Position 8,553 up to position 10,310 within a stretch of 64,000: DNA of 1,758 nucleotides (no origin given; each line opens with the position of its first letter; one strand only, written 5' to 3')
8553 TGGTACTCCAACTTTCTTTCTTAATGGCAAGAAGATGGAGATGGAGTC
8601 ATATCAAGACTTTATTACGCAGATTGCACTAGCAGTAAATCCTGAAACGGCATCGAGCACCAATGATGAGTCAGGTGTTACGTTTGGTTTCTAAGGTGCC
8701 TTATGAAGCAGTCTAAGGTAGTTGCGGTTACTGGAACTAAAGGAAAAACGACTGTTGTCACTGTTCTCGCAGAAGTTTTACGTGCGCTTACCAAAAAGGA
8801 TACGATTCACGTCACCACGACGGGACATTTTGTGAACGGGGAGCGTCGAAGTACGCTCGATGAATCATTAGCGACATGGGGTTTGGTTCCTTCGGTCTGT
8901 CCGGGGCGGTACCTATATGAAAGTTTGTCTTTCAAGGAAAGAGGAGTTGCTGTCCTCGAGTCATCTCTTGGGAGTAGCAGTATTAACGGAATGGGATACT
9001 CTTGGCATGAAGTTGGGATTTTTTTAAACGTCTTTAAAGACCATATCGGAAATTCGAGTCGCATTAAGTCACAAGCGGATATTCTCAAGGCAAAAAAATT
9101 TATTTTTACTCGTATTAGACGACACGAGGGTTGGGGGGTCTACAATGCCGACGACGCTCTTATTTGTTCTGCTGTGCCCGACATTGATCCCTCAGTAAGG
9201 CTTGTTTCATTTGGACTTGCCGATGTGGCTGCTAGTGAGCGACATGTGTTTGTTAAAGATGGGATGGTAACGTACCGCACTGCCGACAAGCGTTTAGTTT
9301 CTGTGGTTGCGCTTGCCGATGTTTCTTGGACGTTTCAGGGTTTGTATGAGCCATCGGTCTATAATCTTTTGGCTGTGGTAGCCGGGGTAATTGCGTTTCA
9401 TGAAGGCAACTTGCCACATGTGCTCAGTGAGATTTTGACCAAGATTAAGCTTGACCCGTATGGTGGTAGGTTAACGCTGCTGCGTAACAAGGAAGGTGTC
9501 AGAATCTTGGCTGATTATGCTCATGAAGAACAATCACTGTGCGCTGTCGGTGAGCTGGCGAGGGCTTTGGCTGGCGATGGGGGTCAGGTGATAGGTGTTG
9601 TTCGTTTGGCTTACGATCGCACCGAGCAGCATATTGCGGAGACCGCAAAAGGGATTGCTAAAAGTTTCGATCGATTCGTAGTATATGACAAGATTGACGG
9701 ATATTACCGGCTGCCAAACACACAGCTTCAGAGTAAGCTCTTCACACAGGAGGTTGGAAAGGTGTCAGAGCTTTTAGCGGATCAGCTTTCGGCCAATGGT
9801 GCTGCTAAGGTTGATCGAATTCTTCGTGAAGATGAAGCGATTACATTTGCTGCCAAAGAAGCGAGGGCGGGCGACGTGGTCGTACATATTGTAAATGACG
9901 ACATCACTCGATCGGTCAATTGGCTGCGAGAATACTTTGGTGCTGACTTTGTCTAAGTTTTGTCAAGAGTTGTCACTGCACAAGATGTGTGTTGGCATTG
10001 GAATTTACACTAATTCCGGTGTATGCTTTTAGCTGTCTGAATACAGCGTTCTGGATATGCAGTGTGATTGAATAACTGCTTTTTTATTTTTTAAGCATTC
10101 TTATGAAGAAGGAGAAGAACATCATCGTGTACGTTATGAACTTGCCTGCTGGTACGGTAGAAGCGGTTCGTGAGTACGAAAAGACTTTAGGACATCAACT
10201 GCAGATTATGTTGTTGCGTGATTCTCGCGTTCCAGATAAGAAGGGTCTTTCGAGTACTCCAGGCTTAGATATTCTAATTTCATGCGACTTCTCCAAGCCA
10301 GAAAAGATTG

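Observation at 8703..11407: Mur-ligase-like gene plus ATP-grasp ligase gene: possible split, order-reversed cyanophycin-synthetase-like or novel peptide-forming system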

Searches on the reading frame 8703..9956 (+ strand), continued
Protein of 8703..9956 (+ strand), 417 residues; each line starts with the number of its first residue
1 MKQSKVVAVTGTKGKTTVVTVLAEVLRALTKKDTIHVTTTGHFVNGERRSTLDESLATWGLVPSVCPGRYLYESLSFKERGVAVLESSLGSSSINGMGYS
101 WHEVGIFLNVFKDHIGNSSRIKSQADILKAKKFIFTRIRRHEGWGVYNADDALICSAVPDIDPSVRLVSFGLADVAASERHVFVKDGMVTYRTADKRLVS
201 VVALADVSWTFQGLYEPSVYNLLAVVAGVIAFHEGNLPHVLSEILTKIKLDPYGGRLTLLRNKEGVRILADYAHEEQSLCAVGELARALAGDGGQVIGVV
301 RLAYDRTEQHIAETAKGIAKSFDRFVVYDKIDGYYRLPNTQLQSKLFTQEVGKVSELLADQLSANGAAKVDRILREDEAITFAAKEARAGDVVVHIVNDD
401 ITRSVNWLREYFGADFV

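Call 81: find_encoding_contigs(protein=P0002, flank=10000, max_places=2)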
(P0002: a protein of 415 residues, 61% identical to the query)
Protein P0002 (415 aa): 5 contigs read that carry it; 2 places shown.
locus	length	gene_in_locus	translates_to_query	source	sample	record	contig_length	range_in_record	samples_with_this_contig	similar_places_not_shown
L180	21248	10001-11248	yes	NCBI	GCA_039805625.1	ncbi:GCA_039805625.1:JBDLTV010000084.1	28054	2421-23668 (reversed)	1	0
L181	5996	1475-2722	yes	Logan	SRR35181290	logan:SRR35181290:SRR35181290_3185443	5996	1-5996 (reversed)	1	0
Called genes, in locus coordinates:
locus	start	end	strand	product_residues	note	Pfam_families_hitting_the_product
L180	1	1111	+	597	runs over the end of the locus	PF03485:Arg_tRNA_synt_N, PF00750:tRNA-synt_1d, PF05746:DALR_1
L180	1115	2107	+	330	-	PF16745:RsgA_N (weak), PF01926:MMR_HSR1 (faint), PF00005:ABC_tran (faint), PF03193:RsgA_GTPase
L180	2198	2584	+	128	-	PF03330:DPBB_1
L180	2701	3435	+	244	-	PF13462:Thioredoxin_4, PF01323:DSBA (weak)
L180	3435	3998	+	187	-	-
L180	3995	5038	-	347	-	PF02618:YceG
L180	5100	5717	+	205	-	-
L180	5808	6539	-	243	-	PF13489:Methyltransf_23 (weak), PF13847:Methyltransf_31, PF08241:Methyltransf_11, PF13649:Methyltransf_25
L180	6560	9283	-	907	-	PF00690:Cation_ATPase_N, PF00122:E1-E2_ATPase, PF00702:Hydrolase, PF13246:Cation_ATPase, PF08282:Hydrolase_3 (weak), PF00689:Cation_ATPase_C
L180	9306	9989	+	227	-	PF13462:Thioredoxin_4, PF01323:DSBA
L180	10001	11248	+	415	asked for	PF08245:Mur_ligase_M, PF02875:Mur_ligase_C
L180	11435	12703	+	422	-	PF07478:Dala_Dala_lig_C (weak), PF13535:ATP-grasp_4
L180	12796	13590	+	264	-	-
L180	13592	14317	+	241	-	PF13482:RNase_H_2 (weak), PF03104:DNA_pol_B_exo1 (faint), PF10108:DNA_pol_B_exo2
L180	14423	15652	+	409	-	PF00232:Glyco_hydro_1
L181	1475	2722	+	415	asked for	PF08245:Mur_ligase_M, PF02875:Mur_ligase_C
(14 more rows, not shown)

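Call 83: search_protein_families(library=ncbifam, max_evalue=0.01, proteins=[L178:8978-9961:-, L177:11247-12197:-])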
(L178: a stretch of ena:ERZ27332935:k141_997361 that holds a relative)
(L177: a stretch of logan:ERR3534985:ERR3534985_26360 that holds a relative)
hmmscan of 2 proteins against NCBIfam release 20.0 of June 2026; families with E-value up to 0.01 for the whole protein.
L178:8978-9961:- (327 aa): 21 families
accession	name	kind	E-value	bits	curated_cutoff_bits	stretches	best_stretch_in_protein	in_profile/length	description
TIGR02068.2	cya_phycin_syn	equivalog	2.6e-17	62.1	850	1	74-204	211-335/862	cyanophycin synthetase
NF010623.0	PRK14016.1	subfamily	7.2e-16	57.5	877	1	73-202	211-334/871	cyanophycin synthetase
NF002688.0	PRK02471.1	equivalog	1.3e-12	46.9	425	1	23-218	438-628/756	bifunctional glutamate--cysteine ligase GshA/glutathione synthetase GshB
TIGR01435.1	glu_cys_lig_rel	equivalog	7.7e-09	34.3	656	1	70-221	463-607/719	bifunctional glutamate--cysteine ligase/glutathione synthetase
TIGR03103.1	trio_acet_GNAT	equivalog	1e-08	34.2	569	1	74-205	295-419/547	N-acetylglutaminylglutamine synthetase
NF009402.0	PRK12767.1-1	equivalog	8.1e-08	31.4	218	1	72-171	111-203/329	carbamoyl phosphate synthase-like protein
TIGR00768.1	rimK_fam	subfamily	5.5e-07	29.2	143.4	1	75-164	86-171/276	RimK family alpha-L-glutamate ligase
NF006287.0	PRK08463.1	equivalog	6.5e-06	25.2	775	1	70-158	108-192/479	acetyl-CoA carboxylase subunit A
TIGR01205.1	D_ala_D_alaTIGR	subfamily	1.7e-05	24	245.65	1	75-183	105-211/318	D-alanine--D-alanine ligase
NF002378.0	PRK01372.1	subfamily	7.9e-05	21.5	243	1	76-180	100-196/305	D-alanine--D-alanine ligase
NF009406.0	PRK12767.1-5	equivalog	0.00059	19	271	1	73-197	101-228/327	carbamoyl phosphate synthase-like protein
NF002528.0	PRK01966.1-4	subfamily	0.00065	18.6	262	1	76-177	141-244/366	D-alanine--D-alanine ligase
NF000207.3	D_ala_D_ser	equivalog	0.0015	17.7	520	1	98-181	147-232/342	D-alanine--D-serine ligase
NF000091.3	D_ala_D_ser_VanG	exception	0.0018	17.2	495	1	73-178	132-233/344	D-alanine--D-serine ligase VanG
NF040720.1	MptN_Meth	equivalog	0.0023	17.1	350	0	108-164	125-184/291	tetrahydromethanopterin:alpha-L-glutamate ligase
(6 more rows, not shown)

L177:11247-12197:- (316 aa): 26 families (the best 25 are shown)
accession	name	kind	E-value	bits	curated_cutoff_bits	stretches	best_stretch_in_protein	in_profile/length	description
TIGR02068.2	cya_phycin_syn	equivalog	4.6e-18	64.6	850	1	101-290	240-448/862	cyanophycin synthetase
NF010623.0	PRK14016.1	subfamily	2.9e-16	58.8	877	1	102-293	242-453/871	cyanophycin synthetase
NF002688.0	PRK02471.1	equivalog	2.4e-12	46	425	2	66-194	487-613/756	bifunctional glutamate--cysteine ligase GshA/glutathione synthetase GshB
TIGR00768.1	rimK_fam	subfamily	4e-10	39.5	143.4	2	69-169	88-188/276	RimK family alpha-L-glutamate ligase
TIGR03103.1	trio_acet_GNAT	equivalog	1e-08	34.2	569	1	109-289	331-523/547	N-acetylglutaminylglutamine synthetase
TIGR01205.1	D_ala_D_alaTIGR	subfamily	2.4e-08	33.3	245.65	1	64-177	102-214/318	D-alanine--D-alanine ligase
NF040720.1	MptN_Meth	equivalog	1.1e-07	31.3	350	1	111-169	137-200/291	tetrahydromethanopterin:alpha-L-glutamate ligase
NF011170.0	PRK14572.1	equivalog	4.2e-06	26.1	489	1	65-165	127-227/351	D-alanyl-alanine synthetase A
NF002527.0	PRK01966.1-3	equivalog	6.1e-06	25.6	310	1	63-171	113-220/332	D-alanine--D-alanine ligase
NF002378.0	PRK01372.1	subfamily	6.5e-06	25.1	243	1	66-169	98-194/305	D-alanine--D-alanine ligase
NF009402.0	PRK12767.1-1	equivalog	8e-06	24.9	218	1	101-159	140-200/329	carbamoyl phosphate synthase-like protein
TIGR02144.1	LysX_arch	equivalog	0.00025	20.2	275.6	0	99-164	112-183/281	lysine biosynthesis protein LysX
NF053643.1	Ddl_archaea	equivalog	0.00027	20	500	1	85-171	115-199/367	putative pseudomurein biosynthesis ATP-grasp protein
TIGR01435.1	glu_cys_lig_rel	equivalog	0.00048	18.5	656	1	65-193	466-588/719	bifunctional glutamate--cysteine ligase/glutathione synthetase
NF004679.0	PRK06019.1-5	equivalog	0.001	18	326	1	84-161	107-188/376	5-(carboxyamino)imidazole ribonucleotide synthase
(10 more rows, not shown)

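Call 84: search_solved_structures(query=L178:8978-9961:-, max_evalue=0.1)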
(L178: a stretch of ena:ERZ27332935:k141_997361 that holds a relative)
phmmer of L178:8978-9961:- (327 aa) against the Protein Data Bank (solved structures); distinct sequences matched with E-value up to 0.1: 11.
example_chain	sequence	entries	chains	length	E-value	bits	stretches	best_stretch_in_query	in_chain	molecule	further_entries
7lg5_A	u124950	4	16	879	8.7e-06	28.7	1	112-242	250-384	Cyanophycin synthase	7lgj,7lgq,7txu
7txv_A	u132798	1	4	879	8.7e-06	28.7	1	112-242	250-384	Cyanophycin synthase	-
7lgm_A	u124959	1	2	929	0.00024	24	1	116-231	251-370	Cyanophycin synthase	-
7lgn_A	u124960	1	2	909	0.00028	23.7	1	116-209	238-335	Cyanophycin synthase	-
3ln7_A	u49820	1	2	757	0.00046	23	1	70-210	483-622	Glutathione biosynthesis bifunctional protein gshAB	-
7wac_A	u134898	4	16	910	0.0013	21.5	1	118-235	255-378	Cyanophycin synthase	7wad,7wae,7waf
1ulz_A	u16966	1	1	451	0.0076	19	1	51-148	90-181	pyruvate carboxylase n-terminal domain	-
7kct_A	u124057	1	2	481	0.01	18.6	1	52-153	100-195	2-oxoglutarate carboxylase small subunit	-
7kbl_A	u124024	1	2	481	0.01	18.6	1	52-153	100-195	2-oxoglutarate carboxylase small subunit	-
7kc7_A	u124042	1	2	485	0.014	18.1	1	52-153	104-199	2-oxoglutarate carboxylase small subunit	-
3ln6_A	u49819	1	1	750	0.016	18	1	53-209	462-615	Glutathione biosynthesis bifunctional protein gshAB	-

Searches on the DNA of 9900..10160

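Call 43: search_rna_families(source=window, start=9900, end=10160, threshold=evalue, max_evalue=1)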
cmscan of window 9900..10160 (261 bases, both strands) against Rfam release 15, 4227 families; matches with E-value up to 1: 0.
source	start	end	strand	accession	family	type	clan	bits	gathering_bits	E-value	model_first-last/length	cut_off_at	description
